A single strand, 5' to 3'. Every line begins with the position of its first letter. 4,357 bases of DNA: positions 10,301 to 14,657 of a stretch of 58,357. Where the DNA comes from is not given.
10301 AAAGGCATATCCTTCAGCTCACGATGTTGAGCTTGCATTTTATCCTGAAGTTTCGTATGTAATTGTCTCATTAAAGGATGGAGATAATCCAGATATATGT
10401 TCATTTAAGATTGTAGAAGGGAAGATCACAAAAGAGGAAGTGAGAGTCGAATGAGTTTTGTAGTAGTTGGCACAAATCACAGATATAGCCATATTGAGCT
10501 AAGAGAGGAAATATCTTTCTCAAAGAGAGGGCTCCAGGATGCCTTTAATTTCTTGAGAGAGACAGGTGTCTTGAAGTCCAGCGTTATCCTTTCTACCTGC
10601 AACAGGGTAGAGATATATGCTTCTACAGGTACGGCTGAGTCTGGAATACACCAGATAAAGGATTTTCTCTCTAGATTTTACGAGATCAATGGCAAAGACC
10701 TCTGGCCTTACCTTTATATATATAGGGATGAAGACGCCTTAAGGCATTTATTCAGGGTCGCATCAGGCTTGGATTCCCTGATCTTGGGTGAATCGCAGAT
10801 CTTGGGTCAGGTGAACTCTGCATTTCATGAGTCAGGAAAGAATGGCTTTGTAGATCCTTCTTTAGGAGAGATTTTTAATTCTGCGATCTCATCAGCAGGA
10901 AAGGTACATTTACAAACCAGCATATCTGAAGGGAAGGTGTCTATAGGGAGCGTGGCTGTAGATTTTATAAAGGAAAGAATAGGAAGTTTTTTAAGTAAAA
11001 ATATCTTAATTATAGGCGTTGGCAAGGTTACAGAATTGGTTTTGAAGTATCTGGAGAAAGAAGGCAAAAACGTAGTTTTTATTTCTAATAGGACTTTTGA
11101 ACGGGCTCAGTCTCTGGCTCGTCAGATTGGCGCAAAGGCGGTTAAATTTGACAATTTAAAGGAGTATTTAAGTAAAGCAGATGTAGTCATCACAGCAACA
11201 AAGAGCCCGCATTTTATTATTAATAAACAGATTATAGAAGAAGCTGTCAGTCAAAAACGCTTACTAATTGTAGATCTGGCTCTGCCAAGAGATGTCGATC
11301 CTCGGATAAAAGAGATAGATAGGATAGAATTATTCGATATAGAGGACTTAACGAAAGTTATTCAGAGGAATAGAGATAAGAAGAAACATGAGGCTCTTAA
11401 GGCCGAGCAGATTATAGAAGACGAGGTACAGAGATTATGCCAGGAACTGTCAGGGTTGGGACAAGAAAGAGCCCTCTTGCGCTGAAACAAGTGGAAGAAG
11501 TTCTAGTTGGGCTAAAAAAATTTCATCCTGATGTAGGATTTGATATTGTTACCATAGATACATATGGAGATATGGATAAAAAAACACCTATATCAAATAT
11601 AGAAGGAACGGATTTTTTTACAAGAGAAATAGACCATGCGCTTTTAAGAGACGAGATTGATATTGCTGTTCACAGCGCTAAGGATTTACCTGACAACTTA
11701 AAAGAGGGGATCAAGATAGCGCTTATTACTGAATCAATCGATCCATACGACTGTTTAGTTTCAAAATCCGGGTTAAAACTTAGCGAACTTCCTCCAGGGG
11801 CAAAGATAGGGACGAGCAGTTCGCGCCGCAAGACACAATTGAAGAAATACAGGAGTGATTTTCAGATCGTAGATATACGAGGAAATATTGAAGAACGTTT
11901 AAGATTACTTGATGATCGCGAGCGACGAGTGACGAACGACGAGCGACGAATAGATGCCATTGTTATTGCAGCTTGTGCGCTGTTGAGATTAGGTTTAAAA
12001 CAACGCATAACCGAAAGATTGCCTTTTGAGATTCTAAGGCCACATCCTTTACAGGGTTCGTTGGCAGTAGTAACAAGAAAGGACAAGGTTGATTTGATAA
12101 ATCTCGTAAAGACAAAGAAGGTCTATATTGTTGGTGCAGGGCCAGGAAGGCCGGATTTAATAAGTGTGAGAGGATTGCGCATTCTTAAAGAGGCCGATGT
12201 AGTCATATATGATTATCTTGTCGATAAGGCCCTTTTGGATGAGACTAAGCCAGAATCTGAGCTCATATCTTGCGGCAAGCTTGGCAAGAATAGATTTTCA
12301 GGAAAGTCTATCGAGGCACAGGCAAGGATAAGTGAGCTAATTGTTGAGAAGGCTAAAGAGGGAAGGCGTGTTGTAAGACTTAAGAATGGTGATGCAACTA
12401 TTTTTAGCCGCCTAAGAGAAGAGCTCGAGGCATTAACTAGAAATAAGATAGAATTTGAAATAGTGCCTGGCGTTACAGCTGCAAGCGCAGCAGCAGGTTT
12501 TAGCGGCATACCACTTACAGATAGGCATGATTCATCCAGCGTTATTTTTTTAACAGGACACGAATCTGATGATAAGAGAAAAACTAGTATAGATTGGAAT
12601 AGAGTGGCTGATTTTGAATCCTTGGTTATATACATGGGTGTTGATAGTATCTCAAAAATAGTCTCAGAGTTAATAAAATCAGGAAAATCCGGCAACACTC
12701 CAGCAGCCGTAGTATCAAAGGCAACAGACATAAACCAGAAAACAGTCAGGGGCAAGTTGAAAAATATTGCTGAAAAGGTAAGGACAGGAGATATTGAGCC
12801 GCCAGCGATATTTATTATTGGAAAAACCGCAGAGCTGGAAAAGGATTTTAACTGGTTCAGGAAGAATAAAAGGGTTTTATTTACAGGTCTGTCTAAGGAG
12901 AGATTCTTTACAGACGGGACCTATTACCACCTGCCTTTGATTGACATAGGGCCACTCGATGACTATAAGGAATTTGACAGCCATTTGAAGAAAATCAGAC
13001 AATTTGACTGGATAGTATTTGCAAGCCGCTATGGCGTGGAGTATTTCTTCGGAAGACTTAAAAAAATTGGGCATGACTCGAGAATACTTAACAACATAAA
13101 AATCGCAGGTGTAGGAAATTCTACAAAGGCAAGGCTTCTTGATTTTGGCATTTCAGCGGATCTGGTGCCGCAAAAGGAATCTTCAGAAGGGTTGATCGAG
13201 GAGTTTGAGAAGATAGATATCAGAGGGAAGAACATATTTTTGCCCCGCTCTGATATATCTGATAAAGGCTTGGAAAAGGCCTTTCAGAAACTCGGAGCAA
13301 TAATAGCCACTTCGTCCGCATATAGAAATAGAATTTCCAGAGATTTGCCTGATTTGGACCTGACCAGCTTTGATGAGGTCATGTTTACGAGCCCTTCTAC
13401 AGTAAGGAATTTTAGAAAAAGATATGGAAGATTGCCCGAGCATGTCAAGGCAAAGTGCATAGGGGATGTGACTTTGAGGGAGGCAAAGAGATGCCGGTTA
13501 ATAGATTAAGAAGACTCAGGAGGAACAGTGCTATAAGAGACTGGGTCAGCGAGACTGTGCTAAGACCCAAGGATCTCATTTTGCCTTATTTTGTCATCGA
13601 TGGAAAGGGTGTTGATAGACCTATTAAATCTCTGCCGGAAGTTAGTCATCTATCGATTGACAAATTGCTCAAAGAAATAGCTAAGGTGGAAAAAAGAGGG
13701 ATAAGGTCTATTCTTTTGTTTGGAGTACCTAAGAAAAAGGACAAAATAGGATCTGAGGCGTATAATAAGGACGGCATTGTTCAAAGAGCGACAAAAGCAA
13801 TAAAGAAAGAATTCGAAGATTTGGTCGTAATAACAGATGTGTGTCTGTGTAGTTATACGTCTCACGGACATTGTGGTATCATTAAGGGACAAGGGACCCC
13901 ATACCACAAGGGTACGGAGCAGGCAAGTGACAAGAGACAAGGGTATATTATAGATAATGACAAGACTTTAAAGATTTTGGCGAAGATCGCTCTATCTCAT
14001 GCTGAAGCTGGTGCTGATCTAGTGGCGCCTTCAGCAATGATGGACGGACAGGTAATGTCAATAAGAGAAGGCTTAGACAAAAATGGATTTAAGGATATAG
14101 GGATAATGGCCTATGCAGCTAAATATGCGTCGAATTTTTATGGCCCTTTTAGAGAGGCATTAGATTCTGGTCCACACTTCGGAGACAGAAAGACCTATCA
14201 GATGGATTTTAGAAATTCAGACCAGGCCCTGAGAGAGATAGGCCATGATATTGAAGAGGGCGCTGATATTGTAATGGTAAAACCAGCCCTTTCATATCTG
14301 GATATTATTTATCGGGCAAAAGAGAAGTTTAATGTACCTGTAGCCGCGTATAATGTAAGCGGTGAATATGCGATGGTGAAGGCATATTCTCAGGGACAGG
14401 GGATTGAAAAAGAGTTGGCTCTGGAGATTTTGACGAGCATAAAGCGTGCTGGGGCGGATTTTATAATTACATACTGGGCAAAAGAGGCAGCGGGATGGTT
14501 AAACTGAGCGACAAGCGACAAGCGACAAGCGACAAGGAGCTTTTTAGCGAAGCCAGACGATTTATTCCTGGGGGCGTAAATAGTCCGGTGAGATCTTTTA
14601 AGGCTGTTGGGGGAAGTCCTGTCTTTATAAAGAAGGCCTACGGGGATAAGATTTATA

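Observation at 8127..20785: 12.6-kb single-strand operon merging sulfate reduction, siroheme precursor synthesis and two protein-thiocarboxylate routes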

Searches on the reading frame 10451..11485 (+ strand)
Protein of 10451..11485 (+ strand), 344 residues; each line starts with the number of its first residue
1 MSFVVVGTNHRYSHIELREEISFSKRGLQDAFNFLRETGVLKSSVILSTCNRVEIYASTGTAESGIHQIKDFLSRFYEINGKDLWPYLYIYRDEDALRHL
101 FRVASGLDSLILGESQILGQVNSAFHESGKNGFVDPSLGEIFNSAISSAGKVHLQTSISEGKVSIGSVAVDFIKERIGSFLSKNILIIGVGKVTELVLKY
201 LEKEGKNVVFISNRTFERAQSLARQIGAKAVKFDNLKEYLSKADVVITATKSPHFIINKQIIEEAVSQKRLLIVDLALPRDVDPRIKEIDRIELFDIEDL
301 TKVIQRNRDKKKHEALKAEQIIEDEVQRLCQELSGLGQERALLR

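Call 3: search_protein_families(library=pfam, proteins=[window:10451-11485:+])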
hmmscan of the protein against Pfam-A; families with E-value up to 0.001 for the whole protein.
window:10451-11485:+ (344 aa): 7 families
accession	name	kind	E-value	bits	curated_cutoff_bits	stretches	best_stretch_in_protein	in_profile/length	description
PF05201.20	GlutR_N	-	7e-44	149.7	27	1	6-156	1-151/151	Glutamyl-tRNAGlu reductase, N-terminal domain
PF01488.26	Shikimate_DH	-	5.6e-38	130.6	24.3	1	174-303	4-138/138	Shikimate / quinate 5-dehydrogenase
PF03807.23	F420_oxidored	-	5.6e-10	40.1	21.6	1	185-276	2-91/94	NADP oxidoreductase coenzyme F420-dependent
PF13241.12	NAD_binding_7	-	1.4e-07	32.5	22.1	1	182-273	7-89/104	Putative NAD(P)-binding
PF01408.29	GFO_IDH_MocA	-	2.5e-06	28.6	24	1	184-267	2-84/120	Oxidoreductase family, NAD-binding Rossmann fold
PF03435.24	Sacchrp_dh_NADP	-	0.0001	23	25.1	1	185-269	1-92/129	Saccharopine dehydrogenase NADP binding domain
PF02826.25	2-Hacid_dh_C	-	0.00021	21.1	25.1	1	182-263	36-115/178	D-isomer specific 2-hydroxyacid dehydrogenase, NAD binding domain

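Call 21: search_protein_families(library=ncbifam, proteins=[window:10451-11485:+], max_evalue=0.00001)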
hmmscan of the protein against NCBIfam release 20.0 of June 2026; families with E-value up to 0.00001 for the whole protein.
window:10451-11485:+ (344 aa): 13 families
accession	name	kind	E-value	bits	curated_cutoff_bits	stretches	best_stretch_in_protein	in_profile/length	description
TIGR01035.1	hemA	equivalog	7.9e-107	357.7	209.55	1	4-336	2-336/416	glutamyl-tRNA reductase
NF000744.0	PRK00045.1-3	equivalog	7.2e-92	308.6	429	1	1-329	1-337/447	glutamyl-tRNA reductase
NF000750.0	PRK00045.3-4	equivalog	1e-52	179.6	289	1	5-328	5-327/439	glutamyl-tRNA reductase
NF000752.0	PRK00045.4-2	equivalog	2.9e-47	161.8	381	1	45-340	48-321/412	glutamyl-tRNA reductase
NF010548.0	PRK13940.1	equivalog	1.6e-45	155.7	469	1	1-325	1-321/414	glutamyl-tRNA reductase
NF000751.1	PRK00045.4-1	equivalog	6.5e-35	121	478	1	45-330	48-314/426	glutamyl-tRNA reductase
NF001909.0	PRK00676.1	equivalog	4.1e-26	91.8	478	1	1-320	1-303/338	glutamyl-tRNA reductase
NF006162.0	PRK08306.1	equivalog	2.5e-09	36.9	261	1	179-277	151-243/297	dipicolinate synthase subunit DpsA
NF001310.0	PRK00258.1-2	equivalog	4.1e-09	36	221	1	175-277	113-220/279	shikimate dehydrogenase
TIGR00507.1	aroE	equivalog_domain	1.2e-08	34.4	200.2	1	182-277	117-214/270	shikimate dehydrogenase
NF001319.0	PRK00258.3-3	equivalog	1.1e-07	31.2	252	1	181-251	121-193/279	shikimate dehydrogenase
TIGR02853.1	spore_dpaA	equivalog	1.6e-06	27.7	319.65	1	182-277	151-240/287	dipicolinic acid synthetase subunit A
NF001312.0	PRK00258.1-4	equivalog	2.3e-06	27.1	295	1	183-250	128-197/285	shikimate dehydrogenase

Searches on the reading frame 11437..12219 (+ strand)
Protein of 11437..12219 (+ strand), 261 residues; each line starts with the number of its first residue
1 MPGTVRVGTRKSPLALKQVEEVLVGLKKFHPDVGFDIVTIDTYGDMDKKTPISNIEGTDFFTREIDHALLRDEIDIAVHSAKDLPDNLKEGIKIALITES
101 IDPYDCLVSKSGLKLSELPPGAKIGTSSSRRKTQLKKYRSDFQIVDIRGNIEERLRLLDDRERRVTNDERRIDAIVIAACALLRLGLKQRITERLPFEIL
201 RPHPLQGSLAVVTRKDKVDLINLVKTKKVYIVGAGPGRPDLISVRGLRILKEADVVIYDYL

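Call 34: search_solved_structures(query=window:11437-12219:+, max_evalue=1e-10, show_alignments=2)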
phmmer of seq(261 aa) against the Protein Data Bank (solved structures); distinct sequences matched with E-value up to 1e-10: 17.
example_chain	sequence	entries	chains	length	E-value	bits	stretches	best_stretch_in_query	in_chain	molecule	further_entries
4mlq_A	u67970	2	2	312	3e-37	131.6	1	5-225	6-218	Porphobilinogen deaminase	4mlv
5ov5_A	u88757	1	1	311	1.1e-36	129.7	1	5-225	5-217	Porphobilinogen deaminase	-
5ov6_A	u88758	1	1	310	1.5e-36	129.3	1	5-225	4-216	Porphobilinogen deaminase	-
5ov4_A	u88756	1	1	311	4e-36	127.9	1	5-225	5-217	Porphobilinogen deaminase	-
1ypn_A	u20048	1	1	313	4.9e-36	127.6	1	4-217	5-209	HYDROXYMETHYLBILANE SYNTHASE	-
1ah5_A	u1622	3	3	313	5e-36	127.6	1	4-217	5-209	HYDROXYMETHYLBILANE SYNTHASE | PORPHOBILINOGEN DEAMINASE | PROTEIN (HYDROXYMETHYLBILANE SYNTHASE)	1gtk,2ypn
1pda_A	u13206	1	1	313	5.1e-36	127.6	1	4-217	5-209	PORPHOBILINOGEN DEAMINASE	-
5h6o_A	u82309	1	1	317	5.9e-35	124.1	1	5-214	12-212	Porphobilinogen deaminase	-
7ccx_A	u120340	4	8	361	5.9e-33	117.5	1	4-224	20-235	Porphobilinogen deaminase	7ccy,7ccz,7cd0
7aaj_B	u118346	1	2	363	6e-33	117.5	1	4-224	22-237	Porphobilinogen deaminase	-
3ecr_A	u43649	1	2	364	6e-33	117.5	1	4-224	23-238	Porphobilinogen deaminase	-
5m7f_A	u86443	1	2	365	6.3e-33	117.4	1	4-224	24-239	Porphobilinogen deaminase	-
5m6r_A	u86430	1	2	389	7.2e-33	117.3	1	4-224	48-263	Porphobilinogen deaminase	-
3eq1_A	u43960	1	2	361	2.1e-32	115.7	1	4-224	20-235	Porphobilinogen deaminase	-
8pnd_A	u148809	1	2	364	2.2e-32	115.6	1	4-224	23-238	Porphobilinogen deaminase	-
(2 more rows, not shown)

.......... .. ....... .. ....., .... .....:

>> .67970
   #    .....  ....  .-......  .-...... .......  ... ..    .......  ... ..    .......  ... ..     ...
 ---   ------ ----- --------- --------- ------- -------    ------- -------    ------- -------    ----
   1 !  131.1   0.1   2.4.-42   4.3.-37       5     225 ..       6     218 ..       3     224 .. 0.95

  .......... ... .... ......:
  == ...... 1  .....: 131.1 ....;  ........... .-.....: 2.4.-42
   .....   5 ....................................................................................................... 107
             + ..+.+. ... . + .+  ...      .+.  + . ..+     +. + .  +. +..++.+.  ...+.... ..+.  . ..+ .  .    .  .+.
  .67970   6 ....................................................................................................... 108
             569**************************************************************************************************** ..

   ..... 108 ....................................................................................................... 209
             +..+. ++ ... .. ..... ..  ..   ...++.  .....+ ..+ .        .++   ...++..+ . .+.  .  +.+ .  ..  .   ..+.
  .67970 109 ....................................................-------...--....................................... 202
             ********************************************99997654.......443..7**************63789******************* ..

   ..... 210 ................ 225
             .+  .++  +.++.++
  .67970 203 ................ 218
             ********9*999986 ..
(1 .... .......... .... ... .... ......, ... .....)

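Call 65: search_protein_representatives(protein=window:11437-12111:+)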
Query: 225 residues. Proteins with E-value up to 0.001 (for the whole library): 14360; up to 1e-10: 9530; up to 1e-30: 1325. The best 150 are listed.
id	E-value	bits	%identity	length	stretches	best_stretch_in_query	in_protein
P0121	1.6e-78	279.5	66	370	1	5-224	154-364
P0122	6.2e-78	277.6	64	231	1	3-223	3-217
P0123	9.2e-69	247.6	60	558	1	4-223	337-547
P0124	1.9e-66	240.1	62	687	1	5-221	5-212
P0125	2.2e-65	236.6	58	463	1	3-220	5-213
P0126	6.5e-64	231.8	60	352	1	5-222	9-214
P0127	3.5e-58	213.0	53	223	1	5-215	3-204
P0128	1.4e-54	201.3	53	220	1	5-220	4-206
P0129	5.4e-54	199.4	54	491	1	5-221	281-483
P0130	5.4e-54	199.3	48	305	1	5-225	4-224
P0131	1.4e-52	194.7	57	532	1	6-221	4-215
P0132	2.0e-52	194.2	49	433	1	5-219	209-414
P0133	1.8e-51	191.1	54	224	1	5-224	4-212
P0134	4.4e-51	189.8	63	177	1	54-223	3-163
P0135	1.0e-50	188.6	55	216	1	5-216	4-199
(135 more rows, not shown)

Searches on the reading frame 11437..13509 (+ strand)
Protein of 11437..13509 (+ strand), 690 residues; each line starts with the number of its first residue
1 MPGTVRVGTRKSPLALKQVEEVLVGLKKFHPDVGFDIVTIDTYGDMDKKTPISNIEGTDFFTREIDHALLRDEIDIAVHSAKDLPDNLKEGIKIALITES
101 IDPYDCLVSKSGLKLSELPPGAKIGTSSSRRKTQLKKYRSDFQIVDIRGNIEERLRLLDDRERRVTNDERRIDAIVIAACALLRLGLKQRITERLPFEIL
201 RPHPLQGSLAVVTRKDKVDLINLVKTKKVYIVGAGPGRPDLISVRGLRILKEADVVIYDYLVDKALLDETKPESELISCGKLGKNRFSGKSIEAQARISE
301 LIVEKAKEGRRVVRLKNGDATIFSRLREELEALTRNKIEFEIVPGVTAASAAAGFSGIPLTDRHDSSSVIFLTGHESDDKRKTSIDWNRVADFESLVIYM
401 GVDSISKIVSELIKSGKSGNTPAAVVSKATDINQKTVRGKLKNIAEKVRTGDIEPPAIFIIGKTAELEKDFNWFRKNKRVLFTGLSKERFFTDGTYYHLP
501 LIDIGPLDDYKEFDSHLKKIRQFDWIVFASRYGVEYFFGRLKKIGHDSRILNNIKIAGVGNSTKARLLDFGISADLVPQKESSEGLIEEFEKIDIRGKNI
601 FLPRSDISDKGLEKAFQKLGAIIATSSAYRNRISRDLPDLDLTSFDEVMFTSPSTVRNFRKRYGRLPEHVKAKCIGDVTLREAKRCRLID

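Call 3: search_protein_families(library=pfam, proteins=[window:11437-13509:+])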
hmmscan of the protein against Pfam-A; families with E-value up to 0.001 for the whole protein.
window:11437-13509:+ (690 aa): 3 families
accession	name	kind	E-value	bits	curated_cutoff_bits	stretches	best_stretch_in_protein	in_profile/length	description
PF01379.25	Porphobil_deam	-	5.6e-65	219.2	22.1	1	5-219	1-204/207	Porphobilinogen deaminase, dipyromethane cofactor binding domain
PF00590.25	TP_methylase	-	4.8e-50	170.9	27.8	1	228-444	1-211/212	Tetrapyrrole (Corrin/Porphyrin) Methylases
PF02602.20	HEM4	-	1.5e-41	142.5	27.5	1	497-686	15-213/231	Uroporphyrinogen-III synthase HemD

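Call 21: search_protein_families(library=ncbifam, proteins=[window:11437-13509:+], max_evalue=0.00001)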
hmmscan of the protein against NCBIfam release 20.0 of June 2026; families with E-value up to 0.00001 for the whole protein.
window:11437-13509:+ (690 aa): 36 families (the best 25 are shown)
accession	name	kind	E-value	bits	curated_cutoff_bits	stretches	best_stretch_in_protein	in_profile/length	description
NF004790.0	PRK06136.1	subfamily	9.8e-82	274.3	198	1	226-476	3-248/250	uroporphyrinogen-III C-methyltransferase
TIGR01469.1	cobA_cysG_Cterm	equivalog_domain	2.7e-79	266.3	185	1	228-467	2-236/238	uroporphyrinogen-III C-methyltransferase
NF007922.1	PRK10637.1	equivalog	3.8e-78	263.5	400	1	226-465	216-449/450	siroheme synthase CysG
TIGR00212.1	hemC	equivalog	1.4e-67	227.8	164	1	5-225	1-212/293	hydroxymethylbilane synthase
NF002202.0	PRK01066.1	equivalog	2.5e-60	203.7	251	1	4-226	20-228/241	hydroxymethylbilane synthase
NF005524.0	PRK07168.1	equivalog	4.5e-58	196.9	603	1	229-574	5-351/474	uroporphyrin-III C-methyltransferase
TIGR01465.1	cobM_cbiF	equivalog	3e-46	157.7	259.65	1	229-466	1-228/247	precorrin-4 C(11)-methyltransferase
NF012017.0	PRK15473.1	equivalog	9.6e-43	146.3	408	1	225-464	6-235/257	cobalt-precorrin-4 methyltransferase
NF004593.0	PRK05928.4-2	equivalog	5.4e-25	88.2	275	1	494-685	26-218/247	uroporphyrinogen-III synthase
TIGR01467.1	cobI_cbiL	equivalog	1.3e-18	67.3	163.25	1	228-443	2-215/230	precorrin-2 C(20)-methyltransferase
NF004423.0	PRK05765.1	equivalog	1.9e-16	60.3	332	1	227-464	3-226/247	precorrin-3B C(17)-methyltransferase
NF004594.0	PRK05928.4-3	equivalog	4.3e-15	55.8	365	1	499-680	30-203/237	uroporphyrinogen-III synthase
NF004587.0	PRK05928.2-5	equivalog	5.5e-15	55.5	246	1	499-660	34-182/245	uroporphyrinogen-III synthase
TIGR01466.1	cobJ_cbiH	equivalog_domain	1.7e-14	54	246.35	1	229-446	1-209/239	precorrin-3B C(17)-methyltransferase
NF004583.0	PRK05928.1-5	equivalog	9.3e-14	51.5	432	1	512-684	47-224/250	uroporphyrinogen-III synthase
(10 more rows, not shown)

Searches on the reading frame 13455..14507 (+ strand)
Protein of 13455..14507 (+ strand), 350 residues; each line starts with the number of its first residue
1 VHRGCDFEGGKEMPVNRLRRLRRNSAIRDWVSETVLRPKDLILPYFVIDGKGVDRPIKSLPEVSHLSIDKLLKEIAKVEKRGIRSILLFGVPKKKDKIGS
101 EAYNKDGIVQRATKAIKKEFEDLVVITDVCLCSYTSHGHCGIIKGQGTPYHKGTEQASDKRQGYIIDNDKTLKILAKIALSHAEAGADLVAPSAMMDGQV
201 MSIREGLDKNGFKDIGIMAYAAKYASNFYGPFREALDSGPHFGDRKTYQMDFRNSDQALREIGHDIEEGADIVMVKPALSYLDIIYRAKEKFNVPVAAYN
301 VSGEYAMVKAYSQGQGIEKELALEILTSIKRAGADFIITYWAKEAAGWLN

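Call 3: search_protein_families(library=pfam, proteins=[window:13455-14507:+])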
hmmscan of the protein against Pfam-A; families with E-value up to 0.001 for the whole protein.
window:13455-14507:+ (350 aa): 1 family
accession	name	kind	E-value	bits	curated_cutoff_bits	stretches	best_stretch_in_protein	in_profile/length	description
PF00490.27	ALAD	-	3.2e-142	473.8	24.6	1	16-348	2-317/317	Delta-aminolevulinic acid dehydratase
